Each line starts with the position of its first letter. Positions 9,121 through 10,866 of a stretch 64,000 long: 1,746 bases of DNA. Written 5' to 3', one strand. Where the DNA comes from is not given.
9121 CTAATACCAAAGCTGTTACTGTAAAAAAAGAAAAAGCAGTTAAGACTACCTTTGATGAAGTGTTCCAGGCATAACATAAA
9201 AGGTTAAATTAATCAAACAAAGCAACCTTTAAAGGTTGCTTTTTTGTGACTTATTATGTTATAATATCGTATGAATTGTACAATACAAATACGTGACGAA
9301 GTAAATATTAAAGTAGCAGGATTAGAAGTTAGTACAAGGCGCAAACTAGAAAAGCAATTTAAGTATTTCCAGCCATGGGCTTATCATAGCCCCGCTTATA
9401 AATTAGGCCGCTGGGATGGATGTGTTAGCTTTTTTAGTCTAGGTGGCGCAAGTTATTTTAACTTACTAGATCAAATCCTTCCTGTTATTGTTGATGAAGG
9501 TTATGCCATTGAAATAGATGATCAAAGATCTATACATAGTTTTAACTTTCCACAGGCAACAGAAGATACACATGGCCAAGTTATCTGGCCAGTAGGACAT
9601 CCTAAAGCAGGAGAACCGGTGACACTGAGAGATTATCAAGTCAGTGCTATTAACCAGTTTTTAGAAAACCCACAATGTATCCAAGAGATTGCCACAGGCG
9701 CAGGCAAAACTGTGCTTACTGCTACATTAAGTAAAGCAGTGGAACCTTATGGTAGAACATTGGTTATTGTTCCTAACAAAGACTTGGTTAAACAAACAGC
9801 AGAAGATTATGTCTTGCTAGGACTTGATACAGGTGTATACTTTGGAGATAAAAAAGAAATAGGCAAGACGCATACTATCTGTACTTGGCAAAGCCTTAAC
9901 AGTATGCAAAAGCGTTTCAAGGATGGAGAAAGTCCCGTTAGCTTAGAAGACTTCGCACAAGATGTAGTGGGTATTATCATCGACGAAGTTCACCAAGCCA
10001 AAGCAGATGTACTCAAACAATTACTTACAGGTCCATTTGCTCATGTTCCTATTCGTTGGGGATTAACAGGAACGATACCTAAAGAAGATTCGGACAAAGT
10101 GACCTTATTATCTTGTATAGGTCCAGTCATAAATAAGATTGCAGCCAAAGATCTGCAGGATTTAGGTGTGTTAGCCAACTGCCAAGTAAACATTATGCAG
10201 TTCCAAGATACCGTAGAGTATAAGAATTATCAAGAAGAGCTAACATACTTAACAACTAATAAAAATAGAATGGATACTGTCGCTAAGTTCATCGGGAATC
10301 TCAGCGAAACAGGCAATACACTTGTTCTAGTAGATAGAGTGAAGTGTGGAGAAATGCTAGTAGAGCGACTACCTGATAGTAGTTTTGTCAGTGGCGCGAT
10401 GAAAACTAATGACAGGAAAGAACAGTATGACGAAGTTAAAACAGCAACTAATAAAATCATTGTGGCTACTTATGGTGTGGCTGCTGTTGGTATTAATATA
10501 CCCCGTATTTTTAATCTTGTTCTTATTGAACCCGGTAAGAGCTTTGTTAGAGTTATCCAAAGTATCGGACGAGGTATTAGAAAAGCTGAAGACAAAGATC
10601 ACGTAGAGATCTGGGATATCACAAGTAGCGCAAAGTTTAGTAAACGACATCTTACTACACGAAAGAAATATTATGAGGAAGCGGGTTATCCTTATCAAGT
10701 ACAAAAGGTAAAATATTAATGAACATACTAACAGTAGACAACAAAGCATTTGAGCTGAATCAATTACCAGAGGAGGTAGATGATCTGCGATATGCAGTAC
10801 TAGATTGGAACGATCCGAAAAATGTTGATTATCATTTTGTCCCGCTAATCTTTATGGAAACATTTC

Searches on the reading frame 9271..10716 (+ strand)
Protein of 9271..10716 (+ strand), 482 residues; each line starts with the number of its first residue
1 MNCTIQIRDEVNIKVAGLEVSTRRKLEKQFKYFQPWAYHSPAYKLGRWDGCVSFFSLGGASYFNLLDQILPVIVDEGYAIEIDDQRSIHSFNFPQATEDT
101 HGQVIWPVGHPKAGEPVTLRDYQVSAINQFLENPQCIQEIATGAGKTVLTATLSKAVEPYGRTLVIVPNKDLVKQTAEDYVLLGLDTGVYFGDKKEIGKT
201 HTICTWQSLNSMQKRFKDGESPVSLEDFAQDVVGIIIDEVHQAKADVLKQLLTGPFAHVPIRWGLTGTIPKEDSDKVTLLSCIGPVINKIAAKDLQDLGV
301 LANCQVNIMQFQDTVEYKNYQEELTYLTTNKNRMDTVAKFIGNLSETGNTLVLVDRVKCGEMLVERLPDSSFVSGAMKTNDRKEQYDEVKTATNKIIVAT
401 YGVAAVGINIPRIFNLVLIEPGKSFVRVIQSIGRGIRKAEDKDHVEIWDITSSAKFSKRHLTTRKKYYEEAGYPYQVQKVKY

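Call 10: search_protein_families(library=phrogs, proteins=[window:9271-10716:+], max_evalue=0.00001)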
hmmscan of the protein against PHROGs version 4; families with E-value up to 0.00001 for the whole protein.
window:9271-10716:+ (482 aa): 7 families
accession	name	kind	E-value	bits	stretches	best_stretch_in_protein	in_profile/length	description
phrog_16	-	DNA, RNA and nucleotide metabolism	8.5e-75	253.6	1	63-468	244-613/986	DNA helicase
phrog_9690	-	DNA, RNA and nucleotide metabolism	2.7e-52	178.7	1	225-480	34-304/306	DNA helicase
phrog_16259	-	DNA, RNA and nucleotide metabolism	6.3e-24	85.8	1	1-278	2-270/330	DNA helicase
phrog_62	-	DNA, RNA and nucleotide metabolism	1.5e-15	56.8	1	113-268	691-848/1881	DNA helicase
phrog_17901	-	DNA, RNA and nucleotide metabolism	7.6e-13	49.8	1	390-480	7-103/109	DNA helicase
phrog_14619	-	DNA, RNA and nucleotide metabolism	4.8e-11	43.7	1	37-160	40-161/314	DNA helicase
phrog_2488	-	DNA, RNA and nucleotide metabolism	4.7e-08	33.2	0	119-181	19-92/579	DNA helicase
